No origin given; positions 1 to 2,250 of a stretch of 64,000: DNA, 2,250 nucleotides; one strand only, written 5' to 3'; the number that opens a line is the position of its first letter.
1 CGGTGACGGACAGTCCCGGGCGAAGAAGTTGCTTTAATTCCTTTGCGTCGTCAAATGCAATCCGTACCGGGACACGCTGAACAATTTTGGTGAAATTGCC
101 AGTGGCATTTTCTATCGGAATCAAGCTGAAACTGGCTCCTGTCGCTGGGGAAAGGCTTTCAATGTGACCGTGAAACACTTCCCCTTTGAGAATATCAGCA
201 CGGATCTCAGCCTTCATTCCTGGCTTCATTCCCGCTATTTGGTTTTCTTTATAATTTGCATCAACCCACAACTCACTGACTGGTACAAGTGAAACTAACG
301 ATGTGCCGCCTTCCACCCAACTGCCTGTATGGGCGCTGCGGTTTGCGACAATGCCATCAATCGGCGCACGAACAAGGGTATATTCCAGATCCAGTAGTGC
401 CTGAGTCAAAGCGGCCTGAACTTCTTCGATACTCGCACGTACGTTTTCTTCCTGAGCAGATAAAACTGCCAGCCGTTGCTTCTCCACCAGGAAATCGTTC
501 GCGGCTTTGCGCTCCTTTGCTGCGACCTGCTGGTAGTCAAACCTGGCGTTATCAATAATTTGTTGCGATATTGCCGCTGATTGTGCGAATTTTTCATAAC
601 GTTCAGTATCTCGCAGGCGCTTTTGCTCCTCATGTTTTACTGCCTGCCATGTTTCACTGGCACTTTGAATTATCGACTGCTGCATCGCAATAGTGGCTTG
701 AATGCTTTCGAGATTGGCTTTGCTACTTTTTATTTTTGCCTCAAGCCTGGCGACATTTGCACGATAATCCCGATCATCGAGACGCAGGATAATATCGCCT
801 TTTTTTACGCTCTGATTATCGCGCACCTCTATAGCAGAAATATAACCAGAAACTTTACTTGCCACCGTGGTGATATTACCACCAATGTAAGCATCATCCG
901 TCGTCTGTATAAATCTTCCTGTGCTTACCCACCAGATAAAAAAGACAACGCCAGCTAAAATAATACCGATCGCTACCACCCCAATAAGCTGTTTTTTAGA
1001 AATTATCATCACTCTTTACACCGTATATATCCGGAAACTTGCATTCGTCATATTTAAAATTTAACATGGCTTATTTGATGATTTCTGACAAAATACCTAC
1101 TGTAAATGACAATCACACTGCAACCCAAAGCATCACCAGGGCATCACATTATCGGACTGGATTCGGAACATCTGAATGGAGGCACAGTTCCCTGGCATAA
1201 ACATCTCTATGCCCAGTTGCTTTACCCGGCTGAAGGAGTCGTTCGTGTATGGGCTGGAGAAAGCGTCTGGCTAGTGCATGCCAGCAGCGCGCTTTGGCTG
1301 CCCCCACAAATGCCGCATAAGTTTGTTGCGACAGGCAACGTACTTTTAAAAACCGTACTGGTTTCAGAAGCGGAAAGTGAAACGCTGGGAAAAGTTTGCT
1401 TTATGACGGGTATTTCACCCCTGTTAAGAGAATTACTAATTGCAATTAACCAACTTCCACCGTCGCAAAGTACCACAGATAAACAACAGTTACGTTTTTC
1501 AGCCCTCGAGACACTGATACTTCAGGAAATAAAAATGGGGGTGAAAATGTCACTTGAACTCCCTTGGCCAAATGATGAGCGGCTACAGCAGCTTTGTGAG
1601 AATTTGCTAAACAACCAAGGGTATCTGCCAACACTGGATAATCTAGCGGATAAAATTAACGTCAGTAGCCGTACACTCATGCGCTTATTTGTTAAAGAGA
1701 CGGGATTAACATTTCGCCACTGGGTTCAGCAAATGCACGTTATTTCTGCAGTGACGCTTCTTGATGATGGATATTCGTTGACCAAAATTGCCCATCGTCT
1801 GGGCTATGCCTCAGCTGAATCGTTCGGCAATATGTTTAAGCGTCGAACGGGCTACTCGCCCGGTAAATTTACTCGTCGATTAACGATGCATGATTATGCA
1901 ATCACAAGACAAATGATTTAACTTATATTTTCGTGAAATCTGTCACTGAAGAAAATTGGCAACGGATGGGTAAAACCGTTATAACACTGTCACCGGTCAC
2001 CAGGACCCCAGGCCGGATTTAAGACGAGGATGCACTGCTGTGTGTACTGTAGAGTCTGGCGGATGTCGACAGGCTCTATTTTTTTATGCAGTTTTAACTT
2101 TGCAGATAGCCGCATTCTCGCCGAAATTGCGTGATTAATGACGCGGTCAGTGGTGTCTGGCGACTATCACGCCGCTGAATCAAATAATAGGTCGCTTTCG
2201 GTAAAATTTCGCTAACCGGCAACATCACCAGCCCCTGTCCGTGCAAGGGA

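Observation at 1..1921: Left-edge accessory module: AraC-family regulator divergent from an EmrA/HlyD-type adaptor, where K-12 has different genes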

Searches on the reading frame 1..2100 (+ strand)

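Call 19: search_protein_families(proteins=[L003:3695-5209:-, L003:5206-6234:-], library=ncbifam, max_evalue=0.00001)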
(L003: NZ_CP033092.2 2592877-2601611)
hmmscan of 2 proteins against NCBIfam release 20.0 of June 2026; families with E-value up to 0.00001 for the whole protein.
L003:3695-5209:- (504 aa): 31 families (the best 25 are shown)
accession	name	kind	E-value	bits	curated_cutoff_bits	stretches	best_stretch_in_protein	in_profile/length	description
TIGR00711.1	efflux_EmrB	subfamily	2.8e-117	392.4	230.2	1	9-496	3-480/485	DHA2 family efflux MFS transporter permease subunit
NF000391.1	EmrB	exception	5.3e-61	206.8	925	1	12-472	15-473/501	multidrug efflux MFS transporter permease subunit EmrB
NF000060.1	MFS_efflux_LmrB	exception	2.9e-34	118.7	800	1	18-418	27-426/479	lincomycin efflux MFS transporter Lmr(B)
NF000009.1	tet_MFS_Tcr3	exception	1.3e-29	103.2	1000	1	9-415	32-442/512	tetracycline efflux MFS transporter Tcr3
NF007799.0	PRK10504.1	subfamily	2.1e-29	102.8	426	1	13-457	15-459/471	multidrug transporter subunit MdtD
NF000095.1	tet_MFS_OtrB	exception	2.9e-26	92.1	999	1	9-416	27-438/563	oxytetracycline resistance efflux MFS transporter OtrB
NF040856.1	FexB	exception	2.7e-25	89.1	950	1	14-441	20-446/469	chloramphenicol/florfenicol efflux MFS transporter FexB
NF000218.1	FexA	exception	3.8e-23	81.9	900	1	15-420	28-434/475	chloramphenicol/florfenicol efflux MFS transporter FexA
NF000025.1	MFS_efflux_tcmA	exception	3.3e-22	78.9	999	1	10-416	28-432/538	tetracenomycin C efflux MFS transporter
NF000089.1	qac_MFS_AB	exception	2.5e-21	76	900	1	1-414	12-424/514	QacA/B family quaternary ammonium compound efflux MFS transporter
TIGR00880.1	2_A_01_02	superfamily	1e-18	67.8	131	1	51-182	6-137/141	multidrug resistance protein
NF040895.2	MFS_effux_SdrM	equivalog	3.1e-18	66.1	550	1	6-426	4-415/441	multidrug efflux MFS transporter SdrM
TIGR00893.1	2A0114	subfamily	6.9e-16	58.2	395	1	28-188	14-173/399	D-galactonate transporter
NF012175.1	tet_MFS_L_K_45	equivalog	1.1e-15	57.4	650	1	13-415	5-394/444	Tet(L)/Tet(K)/Tet(45) family tetracycline efflux MFS transporter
NF012183.0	tet_MFS_K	exception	2.9e-15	56.2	925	1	12-416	18-409/459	tetracycline efflux MFS transporter Tet(K)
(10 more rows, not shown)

L003:5206-6234:- (342 aa): 17 families
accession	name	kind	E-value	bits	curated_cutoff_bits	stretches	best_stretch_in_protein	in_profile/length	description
TIGR00998.1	8a0101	subfamily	2.6e-79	266.6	390.8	1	7-339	3-334/334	EmrA/EmrK family multidrug efflux transporter periplasmic adaptor subunit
NF011715.0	PRK15136.1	equivalog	6.4e-61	206.1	563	1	6-340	21-346/390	multidrug efflux MFS transporter periplasmic adaptor subunit EmrA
NF007785.0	PRK10476.1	equivalog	2.1e-47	161.6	376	1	6-340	11-341/347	multidrug transporter subunit MdtN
TIGR01730.1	RND_mfp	subfamily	1.6e-38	132.5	94.9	2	178-295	102-219/322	efflux RND transporter periplasmic adaptor subunit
NF002939.0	PRK03598.1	equivalog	1.5e-34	119.7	393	1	4-341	2-327/332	secretion protein HlyD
NF007850.1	PRK10559.1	equivalog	2.6e-29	102.3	400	2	122-339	60-278/303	p-hydroxybenzoic acid efflux pump subunit AaeA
TIGR01843.1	type_I_hlyD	subfamily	2.3e-22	79.6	208.65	2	148-339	207-396/422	HlyD family type I secretion periplasmic adaptor subunit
TIGR02971.1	heterocyst_DevB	subfamily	1.1e-17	64.4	129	1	44-287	11-279/327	ABC exporter membrane fusion protein, DevB family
NF045904.1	RND-peri-MexE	equivalog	7e-17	61.4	714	2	48-104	65-121/390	multidrug efflux RND transporter periplasmic adaptor subunit MexE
NF008589.1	PRK11556.1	equivalog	7.5e-15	54.7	391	2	163-239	145-221/392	MdtA/MuxA family multidrug efflux RND transporter periplasmic adaptor subunit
TIGR00999.1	8a0102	subfamily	8.3e-13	48.1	319.3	1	66-291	2-172/271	CzcB/NccB family metal efflux transporter periplasmic adaptor subunit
NF008606.0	PRK11578.1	equivalog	9.3e-12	44.7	342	1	136-286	130-262/371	macrolide transporter subunit MacA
NF000272.2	OqxA_adapt_sub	exception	4e-11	42.5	835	1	50-116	71-137/391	multidrug efflux RND transporter periplasmic adaptor subunit OqxA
TIGR03794.1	NHLM_micro_HlyD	equivalog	2.3e-10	40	156.2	1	41-269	53-316/421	NHLP bacteriocin system secretion protein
TIGR01000.1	bacteriocin_acc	subfamily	6.4e-10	38.5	258.85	0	148-289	249-402/457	bacteriocin secretion accessory protein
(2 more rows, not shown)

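Call 40: find_homologous_proteins(query=L002:2319-2879:-, max_evalue=1e-60)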
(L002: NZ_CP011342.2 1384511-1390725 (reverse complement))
Query L002:2319-2879:- (187 aa): 433 proteins with E <= 1e-60 among 621 candidates; the best 120 are listed.
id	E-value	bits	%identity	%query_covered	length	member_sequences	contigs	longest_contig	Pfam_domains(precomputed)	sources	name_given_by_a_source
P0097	2.8e-122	423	98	100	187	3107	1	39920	PF01713.28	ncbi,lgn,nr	ncbi:DNA endonuclease SmrA [Escherichia coli]|nr:DNA endonuclease SmrA [Escherichia coli]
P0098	1.3e-110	385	90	100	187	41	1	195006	PF01713.28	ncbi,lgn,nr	ncbi:TPA: DNA endonuclease SmrA [Citrobacter koseri]|nr:DNA endonuclease SmrA [Citrobacter koseri]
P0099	4.2e-110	384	99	91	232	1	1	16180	PF01713.28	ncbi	-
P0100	4.5e-110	384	89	100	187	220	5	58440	PF01713.28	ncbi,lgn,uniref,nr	ncbi:DNA endonuclease SmrA [Citrobacter sp. Awk 4]|uniref:DNA endonuclease SmrA n=1 Tax=Citrobacter 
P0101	3.2e-108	378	88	100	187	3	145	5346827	PF01713.28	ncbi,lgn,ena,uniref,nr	ncbi:DNA endonuclease SmrA [Citrobacter rodentium]|uniref:Smr domain-containing protein n=2 Tax=Citr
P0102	6.0e-108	377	88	100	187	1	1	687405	PF01713.28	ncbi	ncbi:TPA: DNA endonuclease SmrA [Citrobacter freundii]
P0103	5.9e-107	373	88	100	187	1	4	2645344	PF01713.28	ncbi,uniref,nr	ncbi:DNA endonuclease SmrA [Citrobacter amalonaticus]|uniref:DNA endonuclease SmrA n=1 Tax=Citrobact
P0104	8.2e-107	373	87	100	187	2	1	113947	PF01713.28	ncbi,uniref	ncbi:DNA endonuclease SmrA [Citrobacter tructae]|uniref:DNA endonuclease SmrA n=1 Tax=Citrobacter tr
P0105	1.2e-106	372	86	100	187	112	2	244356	PF01713.28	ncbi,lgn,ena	-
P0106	1.9e-106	372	87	100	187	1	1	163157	PF01713.28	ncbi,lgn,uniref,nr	ncbi:DNA endonuclease SmrA [Citrobacter sp. NCU1]|uniref:DNA endonuclease SmrA n=1 Tax=Citrobacter s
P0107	4.1e-106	371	87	100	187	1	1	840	PF01713.28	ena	-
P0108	6.0e-106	370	87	100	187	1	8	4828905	PF01713.28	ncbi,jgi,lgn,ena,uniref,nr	ncbi:DNA endonuclease SmrA [Intestinirhabdus alba]|jgi:DNA-nicking Smr family endonuclease|uniref:DN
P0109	2.0e-105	368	86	100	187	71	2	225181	PF01713.28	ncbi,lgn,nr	ncbi:DNA endonuclease SmrA [Salmonella enterica subsp. enterica serovar Derby]|nr:DNA endonuclease S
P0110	3.3e-105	368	86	100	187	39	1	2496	PF01713.28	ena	-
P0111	4.1e-105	367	86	100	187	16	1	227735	PF01713.28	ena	-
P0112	7.2e-105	367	93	93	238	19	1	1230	PF01713.28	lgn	-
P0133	8.2e-100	350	90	93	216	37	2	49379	PF01713.28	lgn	-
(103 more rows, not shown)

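Call 41: find_encoding_contigs(protein=P0133, flank=6000, max_places=3)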
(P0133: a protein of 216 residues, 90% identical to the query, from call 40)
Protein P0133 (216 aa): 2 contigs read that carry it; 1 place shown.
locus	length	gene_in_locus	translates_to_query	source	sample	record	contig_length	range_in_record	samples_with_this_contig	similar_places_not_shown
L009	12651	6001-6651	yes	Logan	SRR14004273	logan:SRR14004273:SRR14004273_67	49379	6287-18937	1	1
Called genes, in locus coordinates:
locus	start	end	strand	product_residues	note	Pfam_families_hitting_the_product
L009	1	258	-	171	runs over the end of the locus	PF02870:Methyltransf_1N, PF01035:DNA_binding_1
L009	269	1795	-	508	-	PF03806:ABG_transport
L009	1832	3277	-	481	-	PF01546:Peptidase_M20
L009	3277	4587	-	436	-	PF01546:Peptidase_M20, PF07687:M20_dimer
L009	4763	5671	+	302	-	PF00126:HTH_1, PF03466:LysR_substrate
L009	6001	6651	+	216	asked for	PF01713:Smr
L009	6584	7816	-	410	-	PF13188:PAS_8 (faint), PF08448:PAS_4, PF13426:PAS_9 (weak), PF00990:GGDEF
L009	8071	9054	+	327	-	PF01544:CorA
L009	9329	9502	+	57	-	-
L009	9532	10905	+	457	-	PF00270:DEAD, PF04851:ResIII, PF00271:Helicase_C, PF03880:DbpA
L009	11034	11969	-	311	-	PF01171:ATP_bind_3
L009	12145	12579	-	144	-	PF00582:Usp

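Call 47: search_solved_structures(query=L003:5209-6234:-, max_evalue=0.001)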
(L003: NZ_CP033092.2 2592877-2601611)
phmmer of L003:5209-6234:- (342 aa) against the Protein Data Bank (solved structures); distinct sequences matched with E-value up to 0.001: 17.
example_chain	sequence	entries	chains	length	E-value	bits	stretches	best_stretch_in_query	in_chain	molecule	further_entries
8zar_A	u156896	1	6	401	4.6e-43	150.9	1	5-340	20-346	Multidrug export protein EmrA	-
8zal_A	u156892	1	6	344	5.9e-40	140.7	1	33-340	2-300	Multidrug export protein EmrA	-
4tko_B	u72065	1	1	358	1e-23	87.3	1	82-336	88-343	EmrA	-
4dk1_A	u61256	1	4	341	3.5e-12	49.5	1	181-292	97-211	Putative MacA, Multidrug resistance protein mexA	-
4dk0_A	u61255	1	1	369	1.1e-08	38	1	155-291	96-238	Putative MacA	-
20yy_D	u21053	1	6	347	2.1e-08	37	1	192-291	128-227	Multidrug efflux RND transporter periplasmic adaptor subunit MexJ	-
2f1m_A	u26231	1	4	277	2e-06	30.6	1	173-265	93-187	Acriflavine resistance protein A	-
3fpp_A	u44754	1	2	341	3.8e-06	29.6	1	154-270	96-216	Macrolide-specific efflux protein macA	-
9qgy_G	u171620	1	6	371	4.8e-06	29.3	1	159-269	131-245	Macrolide export protein MacA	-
5nik_D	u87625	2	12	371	5e-06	29.3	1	154-270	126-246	Macrolide export protein MacA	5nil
5ng5_E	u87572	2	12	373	5.3e-06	29.2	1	173-265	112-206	Multidrug efflux pump subunit AcrA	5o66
9tg4_D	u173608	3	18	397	7.9e-06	28.6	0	173-265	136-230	Multidrug efflux pump subunit AcrA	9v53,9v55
5v5s_D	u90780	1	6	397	1.2e-05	28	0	172-264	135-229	Multidrug efflux pump subunit AcrA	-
4l8j_A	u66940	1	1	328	2e-05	27.3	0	48-110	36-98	Putative efflux transporter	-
5nen_A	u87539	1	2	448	3.1e-05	26.7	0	39-91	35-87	Lipase C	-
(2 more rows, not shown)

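Call 48: search_solved_structures(query=L003:3698-5209:-, max_evalue=1e-10)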
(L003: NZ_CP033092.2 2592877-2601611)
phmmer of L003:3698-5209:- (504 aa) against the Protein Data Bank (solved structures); distinct sequences matched with E-value up to 1e-10: 11.
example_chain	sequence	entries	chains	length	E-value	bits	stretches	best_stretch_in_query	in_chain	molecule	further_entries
8zal_J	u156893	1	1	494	5.4e-53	183.8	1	12-458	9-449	Multidrug export protein EmrB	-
8zar_J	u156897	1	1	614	9.8e-53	182.9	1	11-457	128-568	Multidrug export protein EmrB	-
7y58_A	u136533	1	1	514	4.7e-24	88.4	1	2-416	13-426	Antiseptic resistance protein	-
8ufe_A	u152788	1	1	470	2e-23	86.2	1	18-423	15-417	Integral membrane efflux protein EfpA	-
29om_A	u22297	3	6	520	2.1e-23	86.2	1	2-416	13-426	Antiseptic resistance protein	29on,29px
9vhd_B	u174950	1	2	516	1.9e-22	83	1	18-423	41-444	Putative MFS-type transporter EfpA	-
9bii_A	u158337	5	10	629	6.5e-21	78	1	16-421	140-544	Uncharacterized MFS-type transporter EfpA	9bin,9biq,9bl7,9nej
8ufd_A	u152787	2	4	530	7.7e-21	77.7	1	17-421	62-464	Integral membrane efflux protein EFPA | Efflux pump A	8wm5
8x6x_A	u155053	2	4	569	9.5e-21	77.4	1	17-421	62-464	Uncharacterized MFS-type transporter EfpA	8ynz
7d5p_A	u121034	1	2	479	2.7e-13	52.9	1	82-417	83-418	Drug transporter, putative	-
7d5q_A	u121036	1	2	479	6.4e-13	51.6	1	82-417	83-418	Drug transporter, putative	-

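Call 75: list_cluster_members(proteins=[P0097, P0105, P0112])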
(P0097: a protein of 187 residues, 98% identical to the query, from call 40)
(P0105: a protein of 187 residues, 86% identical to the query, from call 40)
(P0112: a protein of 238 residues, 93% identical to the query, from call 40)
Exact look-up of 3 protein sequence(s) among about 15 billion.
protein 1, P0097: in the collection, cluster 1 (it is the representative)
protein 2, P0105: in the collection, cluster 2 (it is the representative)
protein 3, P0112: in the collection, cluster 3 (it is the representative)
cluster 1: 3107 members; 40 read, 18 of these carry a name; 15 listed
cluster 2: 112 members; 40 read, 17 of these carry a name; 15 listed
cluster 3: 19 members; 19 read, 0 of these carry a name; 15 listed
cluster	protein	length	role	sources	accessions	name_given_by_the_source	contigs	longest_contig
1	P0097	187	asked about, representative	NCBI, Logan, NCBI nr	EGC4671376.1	DNA endonuclease SmrA [Escherichia coli]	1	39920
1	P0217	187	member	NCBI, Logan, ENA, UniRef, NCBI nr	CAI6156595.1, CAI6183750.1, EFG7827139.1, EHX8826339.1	TPA: DNA endonuclease SmrA [Escherichia coli] | Putative DNA endonuclease SmrA n=1 Tax=Escherichia coli TaxID=562 RepID=A0A3P5DNL8_ECOLX | DNA endonuclease SmrA [Escherichia coli]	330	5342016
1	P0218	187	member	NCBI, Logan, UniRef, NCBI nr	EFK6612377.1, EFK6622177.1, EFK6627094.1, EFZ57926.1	TPA: DNA endonuclease SmrA [Escherichia coli] | DNA endonuclease SmrA n=1 Tax=Escherichia coli TaxID=562 RepID=A0A376JZ38_ECOLX | DNA endonuclease SmrA [Escherichia coli]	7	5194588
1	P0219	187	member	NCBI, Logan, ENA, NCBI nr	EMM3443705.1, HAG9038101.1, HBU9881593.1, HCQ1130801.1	DNA endonuclease SmrA [Escherichia coli]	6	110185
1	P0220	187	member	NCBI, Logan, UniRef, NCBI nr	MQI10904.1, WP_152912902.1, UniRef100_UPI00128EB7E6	DNA endonuclease SmrA [Escherichia coli] | DNA endonuclease SmrA n=1 Tax=Escherichia coli TaxID=562 RepID=UPI00128EB7E6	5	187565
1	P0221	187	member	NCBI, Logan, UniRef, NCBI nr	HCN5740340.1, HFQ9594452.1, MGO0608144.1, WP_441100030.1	DNA endonuclease SmrA [Escherichia coli] | DNA endonuclease SmrA n=1 Tax=Escherichia coli TaxID=562 RepID=UPI0037690C77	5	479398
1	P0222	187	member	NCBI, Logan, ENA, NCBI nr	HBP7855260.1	TPA: DNA endonuclease SmrA [Escherichia coli] | DNA endonuclease SmrA [Escherichia coli]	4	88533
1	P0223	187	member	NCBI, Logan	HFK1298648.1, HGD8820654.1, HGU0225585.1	TPA: DNA endonuclease SmrA [Escherichia coli]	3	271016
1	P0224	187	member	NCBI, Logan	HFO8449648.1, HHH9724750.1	TPA: DNA endonuclease SmrA [Escherichia coli]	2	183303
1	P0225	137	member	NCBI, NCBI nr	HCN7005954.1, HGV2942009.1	TPA: DNA endonuclease SmrA, partial [Escherichia coli] | DNA endonuclease SmrA [Escherichia coli]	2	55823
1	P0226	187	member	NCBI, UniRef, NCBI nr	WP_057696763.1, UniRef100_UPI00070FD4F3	DNA endonuclease SmrA [Escherichia coli] | DNA endonuclease SmrA n=1 Tax=Escherichia coli TaxID=562 RepID=UPI00070FD4F3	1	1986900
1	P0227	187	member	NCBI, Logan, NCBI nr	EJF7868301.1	DNA endonuclease SmrA [Escherichia coli]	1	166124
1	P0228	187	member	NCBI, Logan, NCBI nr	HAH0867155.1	TPA: DNA endonuclease SmrA [Escherichia coli] | DNA endonuclease SmrA [Escherichia coli]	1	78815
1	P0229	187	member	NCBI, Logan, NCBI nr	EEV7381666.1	DNA endonuclease SmrA [Escherichia coli]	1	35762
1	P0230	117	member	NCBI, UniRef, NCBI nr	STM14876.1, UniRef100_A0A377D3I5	Smr domain protein [Escherichia coli] | Smr domain protein n=1 Tax=Escherichia coli TaxID=562 RepID=A0A377D3I5_ECOLX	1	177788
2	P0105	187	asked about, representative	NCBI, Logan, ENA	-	-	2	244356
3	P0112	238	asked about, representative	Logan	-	-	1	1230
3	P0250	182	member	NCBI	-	-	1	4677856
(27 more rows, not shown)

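Call 76: find_encoding_contigs(protein=P0250, flank=6000, max_places=2)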
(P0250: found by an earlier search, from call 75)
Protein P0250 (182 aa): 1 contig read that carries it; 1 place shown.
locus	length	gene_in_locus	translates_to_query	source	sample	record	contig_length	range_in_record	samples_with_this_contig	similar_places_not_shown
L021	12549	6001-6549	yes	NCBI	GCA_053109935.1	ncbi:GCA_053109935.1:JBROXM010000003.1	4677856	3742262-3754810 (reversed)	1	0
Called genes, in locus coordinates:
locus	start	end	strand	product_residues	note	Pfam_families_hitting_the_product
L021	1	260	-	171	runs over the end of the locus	PF02870:Methyltransf_1N, PF01035:DNA_binding_1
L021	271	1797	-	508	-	PF03806:ABG_transport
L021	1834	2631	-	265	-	-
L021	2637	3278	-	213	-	PF01546:Peptidase_M20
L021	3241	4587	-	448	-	PF01546:Peptidase_M20, PF07687:M20_dimer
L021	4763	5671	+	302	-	PF00126:HTH_1, PF03466:LysR_substrate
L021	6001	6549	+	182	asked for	PF01713:Smr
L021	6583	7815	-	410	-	PF13188:PAS_8 (faint), PF08448:PAS_4, PF13426:PAS_9 (weak), PF00990:GGDEF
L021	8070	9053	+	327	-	PF01544:CorA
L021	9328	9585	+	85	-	-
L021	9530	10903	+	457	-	PF00270:DEAD, PF04851:ResIII, PF00271:Helicase_C, PF03880:DbpA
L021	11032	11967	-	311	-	PF01171:ATP_bind_3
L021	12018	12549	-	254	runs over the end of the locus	PF00589:Phage_integrase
